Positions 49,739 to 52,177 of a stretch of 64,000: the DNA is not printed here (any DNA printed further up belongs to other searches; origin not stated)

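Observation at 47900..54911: Intact orphan module: SARP/TPR regulator, PAP2/haloperoxidase-like protein, atypical cytoplasmic S8 subtilase, double-hotdog-like protein and membrane protein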

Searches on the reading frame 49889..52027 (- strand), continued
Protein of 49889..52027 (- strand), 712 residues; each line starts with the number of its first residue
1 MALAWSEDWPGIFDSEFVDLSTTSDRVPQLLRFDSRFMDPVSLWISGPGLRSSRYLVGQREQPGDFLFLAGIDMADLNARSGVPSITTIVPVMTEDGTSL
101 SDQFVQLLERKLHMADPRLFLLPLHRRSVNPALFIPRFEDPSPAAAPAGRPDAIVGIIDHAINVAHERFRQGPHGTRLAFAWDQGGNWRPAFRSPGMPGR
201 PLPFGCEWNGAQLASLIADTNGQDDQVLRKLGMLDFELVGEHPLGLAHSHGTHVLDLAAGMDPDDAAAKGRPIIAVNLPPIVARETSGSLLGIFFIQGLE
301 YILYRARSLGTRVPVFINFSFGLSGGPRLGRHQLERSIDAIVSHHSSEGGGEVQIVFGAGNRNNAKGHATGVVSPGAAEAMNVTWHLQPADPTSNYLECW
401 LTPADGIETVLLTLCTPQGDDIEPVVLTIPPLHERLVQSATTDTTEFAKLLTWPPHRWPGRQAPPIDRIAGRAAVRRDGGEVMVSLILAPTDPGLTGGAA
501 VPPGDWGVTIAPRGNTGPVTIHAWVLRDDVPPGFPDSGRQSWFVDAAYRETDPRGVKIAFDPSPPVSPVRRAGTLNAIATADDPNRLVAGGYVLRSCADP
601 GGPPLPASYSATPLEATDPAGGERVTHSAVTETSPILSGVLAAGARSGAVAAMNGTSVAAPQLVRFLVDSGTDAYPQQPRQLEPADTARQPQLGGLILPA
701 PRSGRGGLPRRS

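Call 48: search_dna_similar(query=window:49889-52027:-, collection=plasmids, mode=protein, max_rows=25)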
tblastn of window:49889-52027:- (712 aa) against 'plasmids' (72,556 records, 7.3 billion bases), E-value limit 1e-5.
Records with a match: 55; places in all: 56; records where one place covers at least 80% of the query: 0.
Best place of each record, by identity: <60% 55.
By first word of the organism name: Phaeobacter 21; Rhizobium 11; Bacillus 4; Paracoccus 3; Sinorhizobium 2; Roseibium 1; Bosea 1; Paraburkholderia 1; Caballeronia 1; Terrarubrum 1; and 9 more.
By predicted mobility (MOB-suite, as given by PLSDB): non-mobilizable 32; conjugative 22; mobilizable 1.
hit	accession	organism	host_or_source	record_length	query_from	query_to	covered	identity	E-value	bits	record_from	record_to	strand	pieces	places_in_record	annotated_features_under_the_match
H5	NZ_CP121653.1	Rhizobium sp. CB3171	Calliandra calothyrsus,cell culture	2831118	122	676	78%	32.7%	2e-46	186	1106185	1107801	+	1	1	record has no annotation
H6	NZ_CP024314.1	Rhizobium sp. NXC24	Phaseolus vulgaris,cell culture,plant ...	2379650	122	676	78%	32.3%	3e-44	179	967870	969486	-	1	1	record has no annotation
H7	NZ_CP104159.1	Rhizobium sp. CB3060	Leucaena leucocephala,cell culture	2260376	122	676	78%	32.3%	3e-46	185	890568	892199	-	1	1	record has no annotation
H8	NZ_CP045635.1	Roseibium aggregatum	-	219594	154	669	72%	32.0%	2e-44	180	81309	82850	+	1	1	S8 family serine peptidase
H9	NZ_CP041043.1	Paracoccus sp. AK26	pure culture,Hexachlorocyclohexane ...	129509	137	676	76%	29.9%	2e-24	117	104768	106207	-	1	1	S8 family serine peptidase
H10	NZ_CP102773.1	Bosea sp. NBC_00550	-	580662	148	668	73%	30.7%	6e-32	141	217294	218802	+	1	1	S8 family serine peptidase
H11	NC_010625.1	Paraburkholderia phymatum STM815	-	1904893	141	667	74%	29.8%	3e-31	139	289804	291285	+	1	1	record has no annotation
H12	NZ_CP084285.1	Caballeronia zhejiangensis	Anasa tristis,Cell culture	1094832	154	670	73%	29.8%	3e-27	126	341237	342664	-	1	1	none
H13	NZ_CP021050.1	Phaeobacter gallaeciensis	cell culture,Pacific plankton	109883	154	668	72%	29.2%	3e-28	129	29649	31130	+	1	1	S8 family serine peptidase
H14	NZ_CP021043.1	Phaeobacter gallaeciensis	cell culture,Pacific plankton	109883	154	668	72%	29.2%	3e-28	129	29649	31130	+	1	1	S8 family serine peptidase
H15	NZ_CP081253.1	Phaeobacter inhibens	-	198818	154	668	72%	29.2%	4e-27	126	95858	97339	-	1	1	S8 family serine peptidase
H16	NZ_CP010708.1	Phaeobacter inhibens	cell culture,algae aquaculture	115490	154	668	72%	29.2%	7e-27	125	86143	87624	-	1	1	S8 family serine peptidase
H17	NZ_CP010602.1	Phaeobacter inhibens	cell culture,clam larvae aquaculture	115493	154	668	72%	29.2%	7e-27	125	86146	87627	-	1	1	S8 family serine peptidase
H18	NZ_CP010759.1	Phaeobacter inhibens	cell culture,clam larvae aquaculture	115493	154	668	72%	29.2%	7e-27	125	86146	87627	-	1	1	S8 family serine peptidase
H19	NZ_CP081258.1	Phaeobacter inhibens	-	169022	154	668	72%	29.2%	1e-26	124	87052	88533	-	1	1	S8 family serine peptidase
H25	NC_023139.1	Phaeobacter gallaeciensis DSM 26640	-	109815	154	668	72%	29.0%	3e-25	120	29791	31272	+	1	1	S8 family serine peptidase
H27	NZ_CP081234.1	Phaeobacter inhibens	-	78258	154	668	72%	28.7%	3e-26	123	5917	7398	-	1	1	S8 family serine peptidase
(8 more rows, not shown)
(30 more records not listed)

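Call 49: get_annotated_region(hit=H25, flank=8000)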
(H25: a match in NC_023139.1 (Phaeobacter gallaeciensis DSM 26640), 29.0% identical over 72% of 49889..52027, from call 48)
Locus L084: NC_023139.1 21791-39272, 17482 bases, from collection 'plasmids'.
description: Phaeobacter gallaeciensis DSM 26640 plasmid pGal_C110, complete sequence
organism: Phaeobacter gallaeciensis DSM 26640 (NCBI taxid 1423144)
taxonomy: Bacteria; Pseudomonadota; Alphaproteobacteria; Rhodobacterales; Roseobacteraceae; Phaeobacter; Phaeobacter gallaeciensis; Phaeobacter gallaeciensis DSM 26640
host: -; source: -; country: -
typing (MOB-suite, as given by PLSDB): non-mobilizable; replicon rep_cluster_636
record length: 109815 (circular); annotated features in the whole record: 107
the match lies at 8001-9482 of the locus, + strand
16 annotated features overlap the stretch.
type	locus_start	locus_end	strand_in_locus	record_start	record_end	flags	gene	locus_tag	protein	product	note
CDS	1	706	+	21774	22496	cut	-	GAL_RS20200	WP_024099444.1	FCD domain-containing protein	-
CDS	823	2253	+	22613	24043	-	-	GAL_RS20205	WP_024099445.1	NAD-dependent succinate-semialdehyde dehydrogenase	-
CDS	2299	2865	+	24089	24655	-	-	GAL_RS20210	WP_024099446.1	3-hydroxyanthranilate 3,4-dioxygenase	-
CDS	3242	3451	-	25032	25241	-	-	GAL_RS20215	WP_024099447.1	hypothetical protein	-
CDS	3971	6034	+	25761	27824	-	-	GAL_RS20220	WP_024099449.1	winged helix-turn-helix domain-containing protein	GO:0000160 - phosphorelay signal transduction system [Evidence IEA]; GO:0006355 - regulation of DNA-templated ...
CDS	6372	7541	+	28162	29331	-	-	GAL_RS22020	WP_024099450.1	phosphatase PAP2 family protein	-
CDS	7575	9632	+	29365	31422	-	-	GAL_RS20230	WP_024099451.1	S8 family serine peptidase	GO:0006508 - proteolysis [Evidence IEA]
CDS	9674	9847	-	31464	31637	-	-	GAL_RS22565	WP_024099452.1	hypothetical protein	-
CDS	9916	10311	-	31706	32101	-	-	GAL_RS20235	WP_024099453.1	hypothetical protein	-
CDS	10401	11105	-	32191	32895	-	-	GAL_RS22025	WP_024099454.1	hypothetical protein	-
CDS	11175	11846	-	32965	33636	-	-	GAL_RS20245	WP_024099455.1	hypothetical protein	-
CDS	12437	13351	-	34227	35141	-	-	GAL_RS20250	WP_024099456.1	MurR/RpiR family transcriptional regulator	GO:0006355 - regulation of DNA-templated transcription [Evidence IEA]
CDS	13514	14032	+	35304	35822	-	-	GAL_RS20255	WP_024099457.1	TRAP transporter small permease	-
CDS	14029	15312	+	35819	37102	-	-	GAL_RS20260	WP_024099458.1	TRAP transporter large permease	GO:0008643 - carbohydrate transport [Evidence IEA]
CDS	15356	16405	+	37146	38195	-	-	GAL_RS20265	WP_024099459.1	DctP family TRAP transporter solute-binding subunit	GO:0006810 - transport [Evidence IEA]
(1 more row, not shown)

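Call 50: get_annotated_region(hit=H8, flank=8000)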
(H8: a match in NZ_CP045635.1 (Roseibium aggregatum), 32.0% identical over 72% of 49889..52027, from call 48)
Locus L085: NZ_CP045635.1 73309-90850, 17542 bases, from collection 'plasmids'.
description: Roseibium aggregatum strain ZYF612 plasmid unnamed4, complete sequence
organism: Roseibium aggregatum (NCBI taxid 187304)
taxonomy: Bacteria; Pseudomonadota; Alphaproteobacteria; Hyphomicrobiales; Stappiaceae; Roseibium; Roseibium aggregatum
host: -; source: -; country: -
typing (MOB-suite, as given by PLSDB): non-mobilizable
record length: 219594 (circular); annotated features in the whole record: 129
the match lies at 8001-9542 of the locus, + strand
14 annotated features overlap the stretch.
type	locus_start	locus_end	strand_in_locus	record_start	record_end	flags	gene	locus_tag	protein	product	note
CDS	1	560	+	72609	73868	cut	repC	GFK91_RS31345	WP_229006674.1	plasmid replication protein RepC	-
CDS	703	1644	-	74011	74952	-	-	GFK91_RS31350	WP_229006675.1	recombinase family protein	GO:0006310 - DNA recombination [Evidence IEA]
CDS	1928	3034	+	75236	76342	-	-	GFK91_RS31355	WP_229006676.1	RHE_PE00001 family protein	-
CDS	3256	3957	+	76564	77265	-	-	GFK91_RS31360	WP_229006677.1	Crp/Fnr family transcriptional regulator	GO:0006355 - regulation of DNA-templated transcription [Evidence IEA]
CDS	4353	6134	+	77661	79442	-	-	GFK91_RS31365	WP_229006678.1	adenylate/guanylate cyclase domain-containing protein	GO:0009190 - cyclic nucleotide biosynthetic process [Evidence IEA]; GO:0035556 - intracellular signal transduction ...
CDS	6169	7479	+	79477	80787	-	-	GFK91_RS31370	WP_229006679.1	phosphatase PAP2 family protein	-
CDS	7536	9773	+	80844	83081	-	-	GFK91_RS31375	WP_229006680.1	S8 family serine peptidase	GO:0006508 - proteolysis [Evidence IEA]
CDS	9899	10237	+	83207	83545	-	-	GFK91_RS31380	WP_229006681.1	hypothetical protein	-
CDS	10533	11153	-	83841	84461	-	-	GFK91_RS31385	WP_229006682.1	TIGR02594 family protein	-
CDS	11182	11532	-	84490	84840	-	-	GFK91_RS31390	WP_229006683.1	hypothetical protein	-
CDS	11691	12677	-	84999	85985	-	-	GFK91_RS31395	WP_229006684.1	hypothetical protein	-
CDS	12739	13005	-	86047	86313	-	-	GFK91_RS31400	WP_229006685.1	hypothetical protein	-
CDS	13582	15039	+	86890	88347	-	-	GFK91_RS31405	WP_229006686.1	DUF4403 family protein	-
CDS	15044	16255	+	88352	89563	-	-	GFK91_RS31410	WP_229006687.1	hypothetical protein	-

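Call 52: search_protein_families(library=pfam, proteins=[L072:6479-8281:+, L060:6208-8190:+, L038:6497-8287:+, L056:6138-7958:-, L051:6086-8131:+, L041:4539-6344:+, L030:6977-8740:+, L077:5063-6880:+, L028:5514-8093:+, L047:6471-8141:-], max_evalue=0.001)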
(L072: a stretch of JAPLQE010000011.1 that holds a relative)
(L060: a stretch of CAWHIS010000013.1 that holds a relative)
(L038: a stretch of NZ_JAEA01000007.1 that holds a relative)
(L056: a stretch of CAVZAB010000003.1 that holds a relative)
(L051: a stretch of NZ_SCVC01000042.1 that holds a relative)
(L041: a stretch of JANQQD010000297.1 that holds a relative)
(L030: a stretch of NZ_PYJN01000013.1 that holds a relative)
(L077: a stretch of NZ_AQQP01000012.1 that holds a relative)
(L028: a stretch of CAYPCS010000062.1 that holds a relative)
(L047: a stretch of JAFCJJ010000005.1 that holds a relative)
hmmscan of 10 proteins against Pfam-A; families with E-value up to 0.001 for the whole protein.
L072:6479-8281:+ (600 aa): 6 families
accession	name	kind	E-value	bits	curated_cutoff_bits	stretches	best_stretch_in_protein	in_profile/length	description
PF00211.25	Guanylate_cyc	-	3e-09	37.2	21.9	1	24-175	10-171/183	Adenylate and Guanylate cyclase catalytic domain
PF14559.12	TPR_19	-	2.8e-08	34.4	25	0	513-567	2-56/68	Tetratricopeptide repeat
PF23914.1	TPR_CcmH_CycH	-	3.4e-06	27.4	42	1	457-564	42-149/158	Cytochrome c-type biogenesis protein H TPR domain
PF13432.12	TPR_16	-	2e-05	25.4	32.7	0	446-499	12-65/65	Tetratricopeptide repeat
PF07719.23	TPR_2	-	3.4e-05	24.1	27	0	466-496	2-32/34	Tetratricopeptide repeat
PF13428.12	TPR_14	-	7e-05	23.6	23.5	0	445-473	15-43/44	Tetratricopeptide repeat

L060:6208-8190:+ (660 aa): 7 families
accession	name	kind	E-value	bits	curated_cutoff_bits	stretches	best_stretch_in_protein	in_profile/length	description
PF13432.12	TPR_16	-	1.2e-08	35.6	32.7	0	568-620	3-54/65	Tetratricopeptide repeat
PF14559.12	TPR_19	-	2e-08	34.9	25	0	572-627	1-56/68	Tetratricopeptide repeat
PF23914.1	TPR_CcmH_CycH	-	5.5e-08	33.2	42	1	517-625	42-150/158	Cytochrome c-type biogenesis protein H TPR domain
PF00211.25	Guanylate_cyc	-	9.8e-08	32.2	21.9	1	84-234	10-171/183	Adenylate and Guanylate cyclase catalytic domain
PF07719.23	TPR_2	-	8.3e-07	29.1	27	0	601-628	6-33/34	Tetratricopeptide repeat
PF13428.12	TPR_14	-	2e-06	28.4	23.5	0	506-533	16-43/44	Tetratricopeptide repeat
PF12895.13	ANAPC3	-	0.00085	20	27.2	0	567-621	28-81/82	Anaphase-promoting complex, cyclosome, subunit 3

L038:6497-8287:+ (596 aa): 8 families
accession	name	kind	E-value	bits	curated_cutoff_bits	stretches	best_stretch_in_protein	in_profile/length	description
PF07719.23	TPR_2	-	1.7e-10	40.6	27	0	461-492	1-32/34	Tetratricopeptide repeat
PF13432.12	TPR_16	-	8e-10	39.4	32.7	0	443-495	13-65/65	Tetratricopeptide repeat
PF13428.12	TPR_14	-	2.6e-08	34.2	23.5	0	358-389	11-42/44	Tetratricopeptide repeat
PF14559.12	TPR_19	-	5e-08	33.6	25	0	510-563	3-56/68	Tetratricopeptide repeat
PF00515.34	TPR_1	-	9.6e-08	32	27.8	0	461-492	1-32/34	Tetratricopeptide repeat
PF23914.1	TPR_CcmH_CycH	-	3.4e-06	27.4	42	1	453-561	42-150/158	Cytochrome c-type biogenesis protein H TPR domain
PF13181.12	TPR_8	-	3.8e-06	27.1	25.7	0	440-460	14-34/34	Tetratricopeptide repeat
PF00211.25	Guanylate_cyc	-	7.6e-05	22.8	21.9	1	22-181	11-180/183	Adenylate and Guanylate cyclase catalytic domain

L056:6138-7958:- (606 aa): 6 families
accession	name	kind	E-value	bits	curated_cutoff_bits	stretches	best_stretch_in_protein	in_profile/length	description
PF07719.23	TPR_2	-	3.3e-09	36.6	27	0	550-573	10-33/34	Tetratricopeptide repeat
PF00211.25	Guanylate_cyc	-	1.2e-08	35.2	21.9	1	29-180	9-171/183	Adenylate and Guanylate cyclase catalytic domain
PF13428.12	TPR_14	-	1.1e-06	29.1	23.5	0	513-547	7-41/44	Tetratricopeptide repeat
PF13432.12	TPR_16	-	2.1e-06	28.5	32.7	0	513-570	3-60/65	Tetratricopeptide repeat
PF14559.12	TPR_19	-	2.6e-06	28.1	25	0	518-572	2-56/68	Tetratricopeptide repeat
PF13174.12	TPR_6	-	0.00056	20.8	26.3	0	549-572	8-31/33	Tetratricopeptide repeat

L051:6086-8131:+ (681 aa): 8 families
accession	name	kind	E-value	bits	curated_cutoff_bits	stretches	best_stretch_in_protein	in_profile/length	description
PF07719.23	TPR_2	-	1.3e-10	41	27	0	626-649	10-33/34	Tetratricopeptide repeat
PF00515.34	TPR_1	-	3.7e-10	39.6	27.8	0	525-545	14-34/34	Tetratricopeptide repeat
PF13428.12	TPR_14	-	2.1e-08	34.4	23.5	0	525-554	14-43/44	Tetratricopeptide repeat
PF13432.12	TPR_16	-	1.4e-07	32.3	32.7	0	527-580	12-65/65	Tetratricopeptide repeat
PF14559.12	TPR_19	-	1.6e-07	32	25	0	594-648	2-56/68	Tetratricopeptide repeat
PF23914.1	TPR_CcmH_CycH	-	1.8e-06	28.3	42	1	538-647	42-151/158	Cytochrome c-type biogenesis protein H TPR domain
PF00211.25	Guanylate_cyc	-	1.9e-05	24.8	21.9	1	107-256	11-171/183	Adenylate and Guanylate cyclase catalytic domain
PF13181.12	TPR_8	-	9.4e-05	22.7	25.7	0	525-545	14-34/34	Tetratricopeptide repeat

L041:4539-6344:+ (601 aa): 5 families
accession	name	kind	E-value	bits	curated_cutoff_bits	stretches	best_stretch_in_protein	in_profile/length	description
PF00211.25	Guanylate_cyc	-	1.4e-09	38.3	21.9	1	26-176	10-171/183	Adenylate and Guanylate cyclase catalytic domain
PF13428.12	TPR_14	-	1.6e-06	28.6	23.5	0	540-570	4-34/44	Tetratricopeptide repeat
PF07719.23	TPR_2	-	4.2e-06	26.9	27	0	541-569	5-33/34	Tetratricopeptide repeat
PF14559.12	TPR_19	-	1.6e-05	25.6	25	0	520-569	8-57/68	Tetratricopeptide repeat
PF13432.12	TPR_16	-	8.3e-05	23.4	32.7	0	447-487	12-52/65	Tetratricopeptide repeat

L030:6977-8740:+ (587 aa): 6 families
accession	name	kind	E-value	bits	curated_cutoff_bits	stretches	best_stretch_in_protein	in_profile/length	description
PF13428.12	TPR_14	-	3.3e-10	40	23.5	0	350-381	12-43/44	Tetratricopeptide repeat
PF13432.12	TPR_16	-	5.9e-09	36.7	32.7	1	498-553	6-61/65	Tetratricopeptide repeat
PF00211.25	Guanylate_cyc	-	5.2e-08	33.1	21.9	1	12-162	10-171/183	Adenylate and Guanylate cyclase catalytic domain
PF07719.23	TPR_2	-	1.6e-06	28.2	27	0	532-555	10-33/34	Tetratricopeptide repeat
PF14559.12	TPR_19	-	4.1e-06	27.5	25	0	500-549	2-51/68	Tetratricopeptide repeat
PF14853.12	Fis1_TPR_C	-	0.0004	20.9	25.3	0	531-556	9-34/53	Fis1 C-terminal tetratricopeptide repeat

L077:5063-6880:+ (605 aa): 13 families
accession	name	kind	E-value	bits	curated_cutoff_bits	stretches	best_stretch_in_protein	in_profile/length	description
PF00211.25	Guanylate_cyc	-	4.6e-15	56.1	21.9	1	31-183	10-172/183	Adenylate and Guanylate cyclase catalytic domain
PF07719.23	TPR_2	-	1e-11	44.4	27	0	544-573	4-33/34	Tetratricopeptide repeat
PF13432.12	TPR_16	-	1.6e-10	41.6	32.7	1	514-573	4-63/65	Tetratricopeptide repeat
PF14559.12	TPR_19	-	2e-10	41.3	25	0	520-573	4-57/68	Tetratricopeptide repeat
PF13371.12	TPR_9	-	7.8e-09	35.9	35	0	450-506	9-65/73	Tetratricopeptide repeat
PF00515.34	TPR_1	-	7.9e-09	35.4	27.8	0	547-574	7-34/34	Tetratricopeptide repeat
PF13428.12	TPR_14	-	3.2e-06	27.7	23.5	0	544-573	4-33/44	Tetratricopeptide repeat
PF23914.1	TPR_CcmH_CycH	-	1.1e-05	25.7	42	0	462-570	42-150/158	Cytochrome c-type biogenesis protein H TPR domain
PF13181.12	TPR_8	-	1.4e-05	25.3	25.7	0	546-572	6-32/34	Tetratricopeptide repeat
PF13424.12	TPR_12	-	4.9e-05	23.9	30.1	1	522-570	25-74/77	Tetratricopeptide repeat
PF07721.20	TPR_4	-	9.5e-05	23.1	27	0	543-565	3-25/26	Tetratricopeptide repeat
PF13431.12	TPR_17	-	0.00046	20.7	24.4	0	426-456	4-33/34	Tetratricopeptide repeat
PF17874.7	TPR_MalT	-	0.00049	19.9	45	0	474-570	5-109/336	MalT-like TPR region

L028:5514-8093:+ (859 aa): 5 families
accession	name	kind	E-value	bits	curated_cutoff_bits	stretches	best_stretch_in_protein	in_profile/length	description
PF03704.23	BTAD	-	1.9e-10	41.7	22.1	1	151-249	46-145/146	Bacterial transcriptional activator domain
PF07719.23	TPR_2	-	1e-07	31.9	27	0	767-792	8-33/34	Tetratricopeptide repeat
PF00515.34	TPR_1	-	2.1e-07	30.9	27.8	0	704-721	16-33/34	Tetratricopeptide repeat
PF14559.12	TPR_19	-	2.6e-07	31.3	25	0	770-826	1-57/68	Tetratricopeptide repeat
PF00486.34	Trans_reg_C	-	0.00062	20.2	26.2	0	45-94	11-59/77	Transcriptional regulatory protein, C terminal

L047:6471-8141:- (556 aa): 1 family
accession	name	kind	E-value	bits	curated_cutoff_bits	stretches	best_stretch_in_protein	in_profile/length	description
PF14559.12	TPR_19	-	0.00053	20.7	25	0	472-532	3-64/68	Tetratricopeptide repeat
